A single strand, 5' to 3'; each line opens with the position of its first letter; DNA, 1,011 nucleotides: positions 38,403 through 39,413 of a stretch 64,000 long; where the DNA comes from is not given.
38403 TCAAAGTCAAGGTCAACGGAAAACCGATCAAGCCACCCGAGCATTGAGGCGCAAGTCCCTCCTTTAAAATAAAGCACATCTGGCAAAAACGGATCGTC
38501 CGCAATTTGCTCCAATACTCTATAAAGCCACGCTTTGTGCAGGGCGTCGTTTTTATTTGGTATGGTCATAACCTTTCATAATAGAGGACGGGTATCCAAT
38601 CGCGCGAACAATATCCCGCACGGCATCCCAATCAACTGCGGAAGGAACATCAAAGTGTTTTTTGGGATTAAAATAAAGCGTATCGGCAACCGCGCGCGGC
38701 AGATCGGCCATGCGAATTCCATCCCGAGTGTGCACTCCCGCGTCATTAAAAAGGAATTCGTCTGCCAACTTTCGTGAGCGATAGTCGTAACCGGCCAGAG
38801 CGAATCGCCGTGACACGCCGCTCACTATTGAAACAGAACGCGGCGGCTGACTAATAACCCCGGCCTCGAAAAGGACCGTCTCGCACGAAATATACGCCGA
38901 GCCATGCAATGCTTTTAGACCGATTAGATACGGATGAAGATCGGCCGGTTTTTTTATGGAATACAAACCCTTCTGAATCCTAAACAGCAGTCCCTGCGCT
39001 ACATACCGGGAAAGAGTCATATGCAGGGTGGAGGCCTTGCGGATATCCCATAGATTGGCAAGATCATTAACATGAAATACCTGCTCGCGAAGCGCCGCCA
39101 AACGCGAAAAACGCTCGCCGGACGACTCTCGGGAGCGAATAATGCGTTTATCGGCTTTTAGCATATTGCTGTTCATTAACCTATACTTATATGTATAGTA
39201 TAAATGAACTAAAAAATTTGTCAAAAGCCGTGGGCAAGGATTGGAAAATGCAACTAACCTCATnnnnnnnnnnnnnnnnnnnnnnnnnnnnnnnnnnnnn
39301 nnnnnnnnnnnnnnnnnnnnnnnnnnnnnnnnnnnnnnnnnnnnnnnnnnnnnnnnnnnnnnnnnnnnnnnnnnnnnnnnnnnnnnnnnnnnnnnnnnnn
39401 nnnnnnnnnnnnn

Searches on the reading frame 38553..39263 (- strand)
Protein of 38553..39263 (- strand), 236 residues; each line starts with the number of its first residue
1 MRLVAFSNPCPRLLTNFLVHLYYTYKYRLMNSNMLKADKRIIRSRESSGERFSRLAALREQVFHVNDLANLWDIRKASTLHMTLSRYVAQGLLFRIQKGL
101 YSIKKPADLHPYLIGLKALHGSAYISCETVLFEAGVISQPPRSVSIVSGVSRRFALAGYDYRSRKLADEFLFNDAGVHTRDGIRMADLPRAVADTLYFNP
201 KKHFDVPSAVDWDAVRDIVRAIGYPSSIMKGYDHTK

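Call 12: search_protein_families(library=pfam, proteins=[window:38553-39263:-], max_evalue=0.01)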
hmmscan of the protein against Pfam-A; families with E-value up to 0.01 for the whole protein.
window:38553-39263:- (236 aa): 1 family
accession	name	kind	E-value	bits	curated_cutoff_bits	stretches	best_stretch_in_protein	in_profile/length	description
PF13338.12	AbiEi_4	-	0.0011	19.5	25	1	82-102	27-47/49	Transcriptional regulator, AbiEi antitoxin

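Call 16: search_protein_families(library=ncbifam, proteins=[window:38553-39263:-], max_evalue=0.01)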
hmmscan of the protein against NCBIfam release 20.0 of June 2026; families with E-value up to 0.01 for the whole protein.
window:38553-39263:- (236 aa): 1 family
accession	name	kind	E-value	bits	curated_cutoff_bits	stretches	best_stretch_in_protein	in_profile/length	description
NF047376.1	TAA_AbiEi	equivalog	5.8e-12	45.6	150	1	51-147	9-110/172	type IV toxin-antitoxin system AbiEi family antitoxin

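Call 59: search_protein_families(library=padloc, proteins=[window:38553-39263:-], max_evalue=0.01)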
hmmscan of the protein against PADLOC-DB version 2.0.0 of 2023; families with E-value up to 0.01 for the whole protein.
window:38553-39263:- (236 aa): 20 families
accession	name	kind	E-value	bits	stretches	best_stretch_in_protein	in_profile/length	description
PDLC02255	AbiEi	-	1.7e-23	81.2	1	60-219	13-168/186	AbiEi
PDLC02241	AbiEi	-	2e-14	51.8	1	58-201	10-149/199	AbiEi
PDLC02232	AbiEi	-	4.8e-13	47.3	1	50-149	8-112/177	AbiEi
PDLC02267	AbiEi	-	6e-13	46.8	1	51-197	9-153/252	AbiEi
PDLC02240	AbiEi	-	5e-08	30.7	1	56-151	11-104/216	AbiEi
PDLC02269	AbiEi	-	5.6e-08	30.4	1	58-196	8-144/251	AbiEi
PDLC02283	AbiEi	-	2.1e-07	28.9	1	64-218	15-169/201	AbiEi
PDLC02225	AbiEi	-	2.2e-07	28.8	1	61-196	12-145/198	AbiEi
PDLC02230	AbiEi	-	1e-06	26.6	1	77-197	16-136/192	AbiEi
PDLC02287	AbiEi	-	1e-06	26.5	1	52-196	4-144/253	AbiEi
PDLC02271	AbiEi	-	2.9e-05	21.4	1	50-196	11-166/263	AbiEi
PDLC02274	AbiEi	-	3.9e-05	21.4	1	57-147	12-100/217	AbiEi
PDLC02265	AbiEi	-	5.5e-05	21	1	62-203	10-155/198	AbiEi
PDLC02228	AbiEi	-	7.1e-05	20.2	1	78-195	50-162/216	AbiEi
PDLC02226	AbiEi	-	0.00065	17.6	1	59-102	16-56/202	AbiEi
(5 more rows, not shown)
